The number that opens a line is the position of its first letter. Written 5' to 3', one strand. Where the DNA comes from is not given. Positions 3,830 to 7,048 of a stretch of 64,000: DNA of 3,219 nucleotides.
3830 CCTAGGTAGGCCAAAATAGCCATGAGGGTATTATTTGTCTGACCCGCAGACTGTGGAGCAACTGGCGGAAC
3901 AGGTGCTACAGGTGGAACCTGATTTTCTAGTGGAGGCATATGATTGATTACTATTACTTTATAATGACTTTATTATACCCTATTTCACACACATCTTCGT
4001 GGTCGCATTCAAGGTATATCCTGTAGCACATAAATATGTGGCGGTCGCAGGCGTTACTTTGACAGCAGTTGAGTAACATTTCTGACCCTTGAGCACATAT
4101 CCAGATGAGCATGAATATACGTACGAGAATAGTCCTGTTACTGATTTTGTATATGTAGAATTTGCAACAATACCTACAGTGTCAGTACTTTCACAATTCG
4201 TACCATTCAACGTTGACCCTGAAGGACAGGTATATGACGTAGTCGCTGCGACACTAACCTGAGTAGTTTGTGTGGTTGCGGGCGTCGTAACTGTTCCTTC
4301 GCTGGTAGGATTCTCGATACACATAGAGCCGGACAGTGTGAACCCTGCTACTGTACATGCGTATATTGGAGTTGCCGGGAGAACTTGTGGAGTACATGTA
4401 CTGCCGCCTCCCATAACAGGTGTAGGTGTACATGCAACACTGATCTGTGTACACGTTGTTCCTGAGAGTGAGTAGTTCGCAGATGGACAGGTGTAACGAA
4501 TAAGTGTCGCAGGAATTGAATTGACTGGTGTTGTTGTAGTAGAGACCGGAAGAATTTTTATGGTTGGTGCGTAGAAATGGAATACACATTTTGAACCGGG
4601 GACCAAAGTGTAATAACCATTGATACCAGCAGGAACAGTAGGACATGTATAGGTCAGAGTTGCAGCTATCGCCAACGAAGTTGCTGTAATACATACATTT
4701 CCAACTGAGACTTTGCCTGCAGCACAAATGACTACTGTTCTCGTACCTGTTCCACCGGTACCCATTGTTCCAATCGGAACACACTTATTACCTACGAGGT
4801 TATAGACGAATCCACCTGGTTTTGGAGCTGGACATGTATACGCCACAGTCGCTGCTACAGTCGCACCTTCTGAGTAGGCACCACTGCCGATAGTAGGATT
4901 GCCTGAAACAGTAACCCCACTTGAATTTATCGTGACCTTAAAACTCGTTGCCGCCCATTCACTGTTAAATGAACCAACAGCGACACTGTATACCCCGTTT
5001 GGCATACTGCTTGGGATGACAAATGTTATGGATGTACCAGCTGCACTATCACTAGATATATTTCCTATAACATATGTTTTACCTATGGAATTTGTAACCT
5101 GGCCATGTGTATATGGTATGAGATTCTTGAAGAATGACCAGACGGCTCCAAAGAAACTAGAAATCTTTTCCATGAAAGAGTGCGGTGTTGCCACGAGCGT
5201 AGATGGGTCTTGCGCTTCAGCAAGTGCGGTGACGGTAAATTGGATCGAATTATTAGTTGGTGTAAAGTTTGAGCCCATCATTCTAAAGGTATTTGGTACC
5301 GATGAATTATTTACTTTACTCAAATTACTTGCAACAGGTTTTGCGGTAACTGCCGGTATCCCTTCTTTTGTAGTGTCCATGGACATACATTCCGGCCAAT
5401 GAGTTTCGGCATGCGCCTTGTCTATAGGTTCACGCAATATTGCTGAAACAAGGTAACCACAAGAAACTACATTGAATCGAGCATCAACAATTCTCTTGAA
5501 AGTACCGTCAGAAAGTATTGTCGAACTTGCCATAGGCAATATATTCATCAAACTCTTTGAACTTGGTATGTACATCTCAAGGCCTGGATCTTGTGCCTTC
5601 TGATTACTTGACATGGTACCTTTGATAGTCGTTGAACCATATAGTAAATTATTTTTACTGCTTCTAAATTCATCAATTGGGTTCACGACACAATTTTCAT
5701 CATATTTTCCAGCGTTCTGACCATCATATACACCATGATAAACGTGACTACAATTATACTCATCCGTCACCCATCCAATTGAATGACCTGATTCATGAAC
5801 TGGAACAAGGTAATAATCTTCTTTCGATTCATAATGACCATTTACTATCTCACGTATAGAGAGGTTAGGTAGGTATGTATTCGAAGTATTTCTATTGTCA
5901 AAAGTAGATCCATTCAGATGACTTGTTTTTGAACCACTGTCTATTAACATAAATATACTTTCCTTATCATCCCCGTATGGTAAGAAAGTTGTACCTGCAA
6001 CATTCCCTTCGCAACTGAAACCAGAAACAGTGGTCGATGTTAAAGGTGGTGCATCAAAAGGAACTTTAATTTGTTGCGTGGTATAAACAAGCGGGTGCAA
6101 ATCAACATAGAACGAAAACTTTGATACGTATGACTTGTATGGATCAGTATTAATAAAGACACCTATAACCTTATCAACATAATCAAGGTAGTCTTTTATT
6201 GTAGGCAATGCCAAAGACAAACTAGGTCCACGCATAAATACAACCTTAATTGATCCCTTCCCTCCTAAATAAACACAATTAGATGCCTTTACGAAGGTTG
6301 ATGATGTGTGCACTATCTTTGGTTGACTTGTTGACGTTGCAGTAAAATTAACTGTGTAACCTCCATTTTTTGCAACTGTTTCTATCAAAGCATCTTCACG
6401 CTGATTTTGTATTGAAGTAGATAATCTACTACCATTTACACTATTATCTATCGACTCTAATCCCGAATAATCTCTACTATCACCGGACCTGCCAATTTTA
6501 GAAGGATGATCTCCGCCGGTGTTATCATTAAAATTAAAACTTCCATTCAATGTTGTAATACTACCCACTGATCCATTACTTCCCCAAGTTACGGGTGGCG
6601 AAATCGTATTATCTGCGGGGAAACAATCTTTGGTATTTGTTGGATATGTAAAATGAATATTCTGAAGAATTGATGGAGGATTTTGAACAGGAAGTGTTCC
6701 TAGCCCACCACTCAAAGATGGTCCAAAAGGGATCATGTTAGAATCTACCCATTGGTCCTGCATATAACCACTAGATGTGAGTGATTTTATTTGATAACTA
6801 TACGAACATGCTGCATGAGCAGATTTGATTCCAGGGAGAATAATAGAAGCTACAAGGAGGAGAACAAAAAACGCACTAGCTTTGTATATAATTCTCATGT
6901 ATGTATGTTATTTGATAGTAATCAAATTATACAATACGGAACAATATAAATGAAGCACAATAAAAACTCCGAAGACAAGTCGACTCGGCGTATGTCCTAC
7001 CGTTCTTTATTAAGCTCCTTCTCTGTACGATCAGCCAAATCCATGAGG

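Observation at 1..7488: Surface-protein cluster: two paralogous HExxH metalloproteases with Cys-repeat tails flanking a VWA anchor protein; evidence of recent duplication or gene conversion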

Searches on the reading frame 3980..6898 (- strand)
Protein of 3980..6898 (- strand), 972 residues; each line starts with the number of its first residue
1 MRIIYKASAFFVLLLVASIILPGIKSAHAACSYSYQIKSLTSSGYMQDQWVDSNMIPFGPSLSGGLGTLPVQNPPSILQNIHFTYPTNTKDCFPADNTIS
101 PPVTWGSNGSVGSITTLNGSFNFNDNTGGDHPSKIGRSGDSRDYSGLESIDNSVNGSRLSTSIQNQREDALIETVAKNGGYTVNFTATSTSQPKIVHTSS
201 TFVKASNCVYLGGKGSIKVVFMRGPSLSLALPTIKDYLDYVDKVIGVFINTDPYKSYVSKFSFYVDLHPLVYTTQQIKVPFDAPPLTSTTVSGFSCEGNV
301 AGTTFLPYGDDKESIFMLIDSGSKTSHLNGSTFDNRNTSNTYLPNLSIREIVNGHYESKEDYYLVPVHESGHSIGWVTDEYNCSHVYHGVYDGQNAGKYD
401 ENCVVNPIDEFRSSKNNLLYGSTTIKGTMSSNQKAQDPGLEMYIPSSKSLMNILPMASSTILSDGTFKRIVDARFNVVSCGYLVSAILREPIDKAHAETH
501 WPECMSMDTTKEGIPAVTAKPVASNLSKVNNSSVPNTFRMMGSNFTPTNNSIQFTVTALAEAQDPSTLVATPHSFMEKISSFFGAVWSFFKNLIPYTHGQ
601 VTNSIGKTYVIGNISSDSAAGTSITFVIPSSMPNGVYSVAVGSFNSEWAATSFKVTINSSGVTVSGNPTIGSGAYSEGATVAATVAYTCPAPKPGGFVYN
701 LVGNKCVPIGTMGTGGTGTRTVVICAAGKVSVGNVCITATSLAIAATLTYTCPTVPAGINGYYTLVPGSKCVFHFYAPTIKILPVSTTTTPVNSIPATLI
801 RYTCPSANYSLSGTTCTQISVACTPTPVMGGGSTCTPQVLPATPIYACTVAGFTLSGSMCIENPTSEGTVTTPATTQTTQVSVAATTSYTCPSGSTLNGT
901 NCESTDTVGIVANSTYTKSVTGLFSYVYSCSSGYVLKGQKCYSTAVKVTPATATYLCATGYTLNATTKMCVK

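Call 5: search_protein_families(library=pfam, proteins=[window:3980-6898:-], max_evalue=0.1)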
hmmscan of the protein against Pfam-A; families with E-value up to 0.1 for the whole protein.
window:3980-6898:- (972 aa): 0 families

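Call 6: search_protein_families(library=ncbifam, proteins=[window:3980-6898:-], max_evalue=0.1)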
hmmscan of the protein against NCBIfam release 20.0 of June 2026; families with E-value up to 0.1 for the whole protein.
window:3980-6898:- (972 aa): 0 families

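Call 7: find_homologous_proteins(query=window:3980-6898:-, max_evalue=0.001)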
Query window:3980-6898:- (972 aa): 4 proteins with E <= 0.001 among 8000 candidates.
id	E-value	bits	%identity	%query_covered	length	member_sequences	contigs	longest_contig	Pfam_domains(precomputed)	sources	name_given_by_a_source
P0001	0.0e+0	2187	100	100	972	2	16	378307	-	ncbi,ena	-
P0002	7.8e-225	767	49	100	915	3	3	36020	-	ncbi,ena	-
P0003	4.1e-114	401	38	88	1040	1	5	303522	-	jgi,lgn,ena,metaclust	metaclust:\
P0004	1.6e-86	309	44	42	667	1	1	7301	-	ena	-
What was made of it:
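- Tried and rejected: The word-index homolog search with full-length MP2 returned only 4 proteins (call 7).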

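Call 10: list_cluster_members(proteins=[P0001, P0002, P0003, P0004])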
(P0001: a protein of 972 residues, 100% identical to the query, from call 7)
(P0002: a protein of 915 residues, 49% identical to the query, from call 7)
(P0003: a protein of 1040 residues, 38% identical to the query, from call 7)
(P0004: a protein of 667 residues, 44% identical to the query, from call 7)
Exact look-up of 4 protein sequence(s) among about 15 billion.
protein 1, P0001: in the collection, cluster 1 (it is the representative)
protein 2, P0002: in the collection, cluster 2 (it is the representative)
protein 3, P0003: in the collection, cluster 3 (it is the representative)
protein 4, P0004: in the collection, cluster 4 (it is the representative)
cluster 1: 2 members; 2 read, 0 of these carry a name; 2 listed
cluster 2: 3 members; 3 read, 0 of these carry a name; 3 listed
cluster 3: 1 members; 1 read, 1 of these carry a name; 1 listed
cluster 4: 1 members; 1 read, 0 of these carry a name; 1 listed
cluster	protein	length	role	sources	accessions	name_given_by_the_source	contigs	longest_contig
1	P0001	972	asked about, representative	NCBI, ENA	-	-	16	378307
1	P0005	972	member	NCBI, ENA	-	-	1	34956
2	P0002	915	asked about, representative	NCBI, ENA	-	-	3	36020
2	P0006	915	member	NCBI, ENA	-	-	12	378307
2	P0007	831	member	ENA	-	-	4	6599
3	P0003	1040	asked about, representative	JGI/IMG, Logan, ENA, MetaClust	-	\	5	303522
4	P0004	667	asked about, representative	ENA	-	-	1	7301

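Call 11: find_encoding_contigs(protein=P0002, flank=10000, max_places=4)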
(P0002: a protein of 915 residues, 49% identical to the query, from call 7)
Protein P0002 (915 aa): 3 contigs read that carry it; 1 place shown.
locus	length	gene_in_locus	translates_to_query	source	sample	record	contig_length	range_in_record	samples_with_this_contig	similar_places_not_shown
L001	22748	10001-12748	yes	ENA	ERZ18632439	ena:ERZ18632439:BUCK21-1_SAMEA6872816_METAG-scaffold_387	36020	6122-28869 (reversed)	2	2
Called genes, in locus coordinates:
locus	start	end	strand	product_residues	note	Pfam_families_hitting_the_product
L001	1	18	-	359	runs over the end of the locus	PF13091:PLDc_2, PF00614:PLDc (faint), PF13091:PLDc_2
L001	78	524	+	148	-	PF01668:SmpB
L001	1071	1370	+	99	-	-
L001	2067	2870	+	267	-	-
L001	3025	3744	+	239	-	-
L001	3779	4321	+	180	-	PF10122:Zn_ribbon_Com, PF00989:PAS, PF13426:PAS_9, PF08447:PAS_3 (weak)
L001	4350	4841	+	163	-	PF01590:GAF, PF13185:GAF_2 (weak)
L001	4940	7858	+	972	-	-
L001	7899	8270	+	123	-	-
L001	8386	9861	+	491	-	PF00092:VWA, PF13519:VWA_2 (weak), PF13768:VWA_3 (weak)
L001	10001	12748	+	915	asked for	-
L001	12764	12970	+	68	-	-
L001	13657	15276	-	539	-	PF07963:N_methyl (weak), PF00801:PKD (faint), PF18911:PKD_4 (faint)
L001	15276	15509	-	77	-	-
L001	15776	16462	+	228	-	PF07589:PEP_exosort_dom (weak)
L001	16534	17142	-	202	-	PF07963:N_methyl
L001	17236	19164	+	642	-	PF00004:AAA, PF17862:AAA_lid_3, PF01434:Peptidase_M41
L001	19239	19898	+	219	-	PF13384:HTH_23 (faint)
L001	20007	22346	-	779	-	PF17191:RecG_wedge, PF01336:tRNA_anti-codon, PF00270:DEAD, PF04851:ResIII, PF00271:Helicase_C, PF19833:RecG_dom3_C (weak)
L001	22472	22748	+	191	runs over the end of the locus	-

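Call 12: find_encoding_contigs(protein=P0003, flank=10000, max_places=4)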
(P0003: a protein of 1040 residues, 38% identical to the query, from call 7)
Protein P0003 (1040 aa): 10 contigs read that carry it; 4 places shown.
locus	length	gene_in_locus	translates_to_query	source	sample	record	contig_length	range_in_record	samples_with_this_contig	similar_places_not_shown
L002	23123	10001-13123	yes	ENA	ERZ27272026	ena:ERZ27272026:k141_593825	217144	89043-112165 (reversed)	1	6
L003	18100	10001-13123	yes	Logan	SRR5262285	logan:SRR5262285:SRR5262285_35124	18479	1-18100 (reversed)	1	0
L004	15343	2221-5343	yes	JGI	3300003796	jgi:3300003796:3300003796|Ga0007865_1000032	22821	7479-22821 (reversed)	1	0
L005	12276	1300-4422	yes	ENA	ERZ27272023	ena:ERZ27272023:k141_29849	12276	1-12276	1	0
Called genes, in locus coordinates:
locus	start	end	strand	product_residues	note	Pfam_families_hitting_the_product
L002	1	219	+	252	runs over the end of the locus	PF01145:Band_7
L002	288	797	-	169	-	-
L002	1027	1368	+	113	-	-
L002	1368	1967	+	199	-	-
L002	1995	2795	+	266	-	PF00072:Response_reg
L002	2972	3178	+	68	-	-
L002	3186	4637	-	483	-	PF01406:tRNA-synt_1e, PF09334:tRNA-synt_1g (faint), PF23493:CysS_C (weak)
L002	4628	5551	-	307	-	PF01544:CorA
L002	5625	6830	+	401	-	PF00595:PDZ, PF13180:PDZ_2 (faint), PF17820:PDZ_6, PF03572:Peptidase_S41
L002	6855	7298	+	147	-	PF01281:Ribosomal_L9_N, PF03948:Ribosomal_L9_C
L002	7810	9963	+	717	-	-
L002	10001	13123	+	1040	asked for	-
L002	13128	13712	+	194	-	-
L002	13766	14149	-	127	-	-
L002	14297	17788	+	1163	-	-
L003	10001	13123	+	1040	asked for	-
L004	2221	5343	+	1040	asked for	-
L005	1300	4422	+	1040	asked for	-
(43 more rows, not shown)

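Call 21: search_solved_structures(query=A1, max_evalue=10, show_alignments=3)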
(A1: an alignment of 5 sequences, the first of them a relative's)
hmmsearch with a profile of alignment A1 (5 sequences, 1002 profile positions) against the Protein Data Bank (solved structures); distinct sequences matched with E-value up to 10: 8.
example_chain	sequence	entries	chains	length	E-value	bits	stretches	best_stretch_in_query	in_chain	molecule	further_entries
5fob_C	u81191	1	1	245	0.00052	21.5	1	767-886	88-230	SMALLPOX INHIBITOR OF COMPLEMENT SPICE, D15L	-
4df9_A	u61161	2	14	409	0.02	16.3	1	328-357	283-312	putative peptidase | Lipoprotein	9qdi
3p1v_A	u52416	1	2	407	0.022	16.2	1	332-358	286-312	Metallo-endopeptidase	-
1vvc_A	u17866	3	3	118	0.21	12.9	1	766-829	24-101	VACCINIA VIRUS COMPLEMENT CONTROL PROTEIN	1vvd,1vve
1h04_P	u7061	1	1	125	0.57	11.5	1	810-890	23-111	COMPLEMENT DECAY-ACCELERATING FACTOR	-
1yp1_A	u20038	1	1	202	0.6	11.4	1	334-385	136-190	FII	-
6tmg_s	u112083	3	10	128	3.1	9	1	9-34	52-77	ATPTG13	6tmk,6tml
5zds_A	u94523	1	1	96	3.6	8.8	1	567-603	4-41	FERM and PDZ domain-containing 2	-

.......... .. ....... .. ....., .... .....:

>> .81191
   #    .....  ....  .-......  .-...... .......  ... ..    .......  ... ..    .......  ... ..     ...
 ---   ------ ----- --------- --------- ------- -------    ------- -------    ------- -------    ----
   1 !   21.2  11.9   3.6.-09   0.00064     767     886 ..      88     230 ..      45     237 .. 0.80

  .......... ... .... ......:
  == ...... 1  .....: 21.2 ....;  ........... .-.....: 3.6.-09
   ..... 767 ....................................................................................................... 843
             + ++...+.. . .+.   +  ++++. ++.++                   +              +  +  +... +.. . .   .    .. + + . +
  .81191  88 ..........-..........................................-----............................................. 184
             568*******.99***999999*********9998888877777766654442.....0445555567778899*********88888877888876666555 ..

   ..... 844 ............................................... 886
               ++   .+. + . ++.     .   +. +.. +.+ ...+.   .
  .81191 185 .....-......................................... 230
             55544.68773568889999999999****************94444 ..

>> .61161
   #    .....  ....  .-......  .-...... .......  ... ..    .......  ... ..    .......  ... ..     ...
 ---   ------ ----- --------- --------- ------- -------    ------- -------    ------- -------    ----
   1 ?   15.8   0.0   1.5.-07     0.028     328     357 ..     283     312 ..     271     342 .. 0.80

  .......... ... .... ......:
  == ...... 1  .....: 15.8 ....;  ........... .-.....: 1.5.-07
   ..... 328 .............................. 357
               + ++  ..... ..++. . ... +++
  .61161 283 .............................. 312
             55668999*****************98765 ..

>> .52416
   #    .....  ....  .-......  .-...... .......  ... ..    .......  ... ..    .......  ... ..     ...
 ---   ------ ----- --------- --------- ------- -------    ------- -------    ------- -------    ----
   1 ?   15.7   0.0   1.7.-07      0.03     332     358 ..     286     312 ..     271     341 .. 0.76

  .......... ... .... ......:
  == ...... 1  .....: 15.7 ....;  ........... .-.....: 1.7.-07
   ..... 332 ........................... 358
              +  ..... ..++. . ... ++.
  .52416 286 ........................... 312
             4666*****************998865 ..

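Call 25: find_related_loci(query=A1, collection=genome_contigs, flank=10000)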
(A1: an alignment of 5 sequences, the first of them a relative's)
Query A1 (972 aa) in genome_contigs; peptide patterns used: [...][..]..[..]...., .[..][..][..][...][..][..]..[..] (x = any residue, [..] = any of these).
37 stretches matched a pattern; 18 encode a relative of the query (tblastn E <= 1e-3); 18 distinct loci.
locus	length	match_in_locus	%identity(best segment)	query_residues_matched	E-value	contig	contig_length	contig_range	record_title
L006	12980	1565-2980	30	200-675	2e-59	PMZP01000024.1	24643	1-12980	MAG: Candidatus Taylorbacteria bacterium isolate fen_1323 73.20110800_E3D.67_contig_5399, whole genome shotgun sequence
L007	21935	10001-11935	30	200-954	2e-54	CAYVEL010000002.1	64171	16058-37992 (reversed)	MAG TPA_asm: uncultured Candidatus Saccharibacteria bacterium isolate SRP220891_co5_92 genome assembly, contig: NODE_129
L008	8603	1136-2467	28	206-703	2e-42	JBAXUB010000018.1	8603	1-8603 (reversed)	MAG: Candidatus Taylorbacteria bacterium isolate ELA650 MAG650_18, whole genome shotgun sequence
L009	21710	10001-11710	29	208-655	3e-37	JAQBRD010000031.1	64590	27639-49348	MAG: Candidatus Taylorbacteria bacterium isolate RYN_390 scaffold_3280703, whole genome shotgun sequence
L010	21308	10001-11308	28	200-665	3e-35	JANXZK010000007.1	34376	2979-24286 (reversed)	MAG: bacterium isolate GL140_4_metabat_307 GL140_4_k141_1742008, whole genome shotgun sequence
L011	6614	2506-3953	29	169-660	2e-35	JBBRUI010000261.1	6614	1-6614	MAG: Bacteroidota bacterium isolate La3_concoct.179 La3_concoct.179_K_1460746_L_6614_cov_10.0000, whole genome shotgun s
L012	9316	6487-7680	27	206-649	1e-32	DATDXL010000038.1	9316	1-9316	MAG TPA_asm: Candidatus Paceibacterota bacterium isolate SMAG_U8138 k141_2112078, whole genome shotgun sequence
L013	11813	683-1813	29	200-650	1e-36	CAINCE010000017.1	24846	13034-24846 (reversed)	uncultured bacterium isolate KR5_bin-306 genome assembly, contig: bin-306:17/77, whole genome shotgun sequence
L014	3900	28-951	27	309-649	2e-25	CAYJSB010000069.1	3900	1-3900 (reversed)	MAG TPA_asm: uncultured Candidatus Saccharibacteria bacterium isolate ERP125453_co1_310 genome assembly, contig: NODE_32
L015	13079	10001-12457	27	69-668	3e-20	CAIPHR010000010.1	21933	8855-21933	uncultured bacterium isolate MJ-2014_bin-1666 genome assembly, contig: bin-1666:10/95, whole genome shotgun sequence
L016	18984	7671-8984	26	203-637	1e-15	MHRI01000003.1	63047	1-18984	MAG: Candidatus Taylorbacteria bacterium RIFCSPHIGHO2_01_FULL_51_15 rifcsphigho2_01_scaffold_1139, whole genome shotgun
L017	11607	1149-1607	30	367-547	1e-10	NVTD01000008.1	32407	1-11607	MAG: Candidatus Wolfebacteria bacterium isolate NORP124 Contig_source1383C_2876, whole genome shotgun sequence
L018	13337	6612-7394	24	208-536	4e-10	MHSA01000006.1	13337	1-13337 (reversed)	MAG: Candidatus Taylorbacteria bacterium RIFCSPLOWO2_01_FULL_48_100 rifcsplowo2_01_scaffold_16309, whole genome shotgun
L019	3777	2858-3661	24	208-534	8e-10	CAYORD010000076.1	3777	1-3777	MAG TPA_asm: uncultured Candidatus Saccharibacteria bacterium isolate SRP269290_co4_246 genome assembly, contig: NODE_30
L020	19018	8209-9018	26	206-508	3e-9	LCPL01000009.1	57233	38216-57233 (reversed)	MAG: Parcubacteria group bacterium GW2011_GWC2_48_17 UY29_C0009, whole genome shotgun sequence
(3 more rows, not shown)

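Call 68: find_encoding_contigs(protein=P0004, flank=8000, max_places=3)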
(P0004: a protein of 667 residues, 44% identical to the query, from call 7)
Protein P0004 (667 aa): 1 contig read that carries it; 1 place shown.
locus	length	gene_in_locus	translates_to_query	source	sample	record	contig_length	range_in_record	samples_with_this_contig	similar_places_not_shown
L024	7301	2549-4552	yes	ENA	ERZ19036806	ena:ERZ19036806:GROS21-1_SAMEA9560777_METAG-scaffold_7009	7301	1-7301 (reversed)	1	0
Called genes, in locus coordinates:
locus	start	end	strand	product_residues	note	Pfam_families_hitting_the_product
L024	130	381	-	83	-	-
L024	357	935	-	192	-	PF10122:Zn_ribbon_Com, PF00989:PAS, PF08448:PAS_4 (weak), PF13426:PAS_9, PF08447:PAS_3 (weak)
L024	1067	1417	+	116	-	PF09685:MamF_MmsF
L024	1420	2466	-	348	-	-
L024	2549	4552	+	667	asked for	-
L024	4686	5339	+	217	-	PF00335:Tetraspanin (weak)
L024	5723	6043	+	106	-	-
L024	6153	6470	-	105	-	PF01638:HxlR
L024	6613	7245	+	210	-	PF00881:Nitroreductase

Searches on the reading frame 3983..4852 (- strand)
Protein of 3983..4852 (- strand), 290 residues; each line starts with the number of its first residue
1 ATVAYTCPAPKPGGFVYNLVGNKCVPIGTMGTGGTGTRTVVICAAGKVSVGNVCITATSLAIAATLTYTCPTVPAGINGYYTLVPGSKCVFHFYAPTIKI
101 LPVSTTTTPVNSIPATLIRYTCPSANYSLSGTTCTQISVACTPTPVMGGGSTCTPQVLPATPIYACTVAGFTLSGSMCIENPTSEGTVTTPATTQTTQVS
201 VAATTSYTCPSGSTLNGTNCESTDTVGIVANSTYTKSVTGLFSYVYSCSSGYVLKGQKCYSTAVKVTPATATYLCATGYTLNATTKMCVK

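Call 62: search_protein_families(library=pfam, proteins=[window:3983-4852:-], max_evalue=10)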
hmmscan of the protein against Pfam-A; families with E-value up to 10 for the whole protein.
seq(290 aa): 1 family
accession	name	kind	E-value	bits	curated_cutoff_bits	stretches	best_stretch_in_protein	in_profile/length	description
PF14670.12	FXa_inhibition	-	1.1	9.9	33.4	1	274-288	22-36/36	Coagulation Factor Xa inhibitory site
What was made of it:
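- Closest known: Sushi/CCP and EGF-like modules. Same: Local motif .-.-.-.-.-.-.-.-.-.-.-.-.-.. It gives a weak profile hit to poxvirus complement-control proteins (E=5e-4, call 21) and to the EGF-like FXa_inhibition model (E=1.1, call 62).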

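Call 70: find_homologous_proteins(query=window:3983-4852:-, max_evalue=0.001)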
Query seq(290 aa): 3123 candidates shared short words with the query, none scored E <= 0.001.
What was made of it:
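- Tried and rejected: With the tail alone it returned nothing, not even the query itself (call 70), presumably because of composition filtering.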
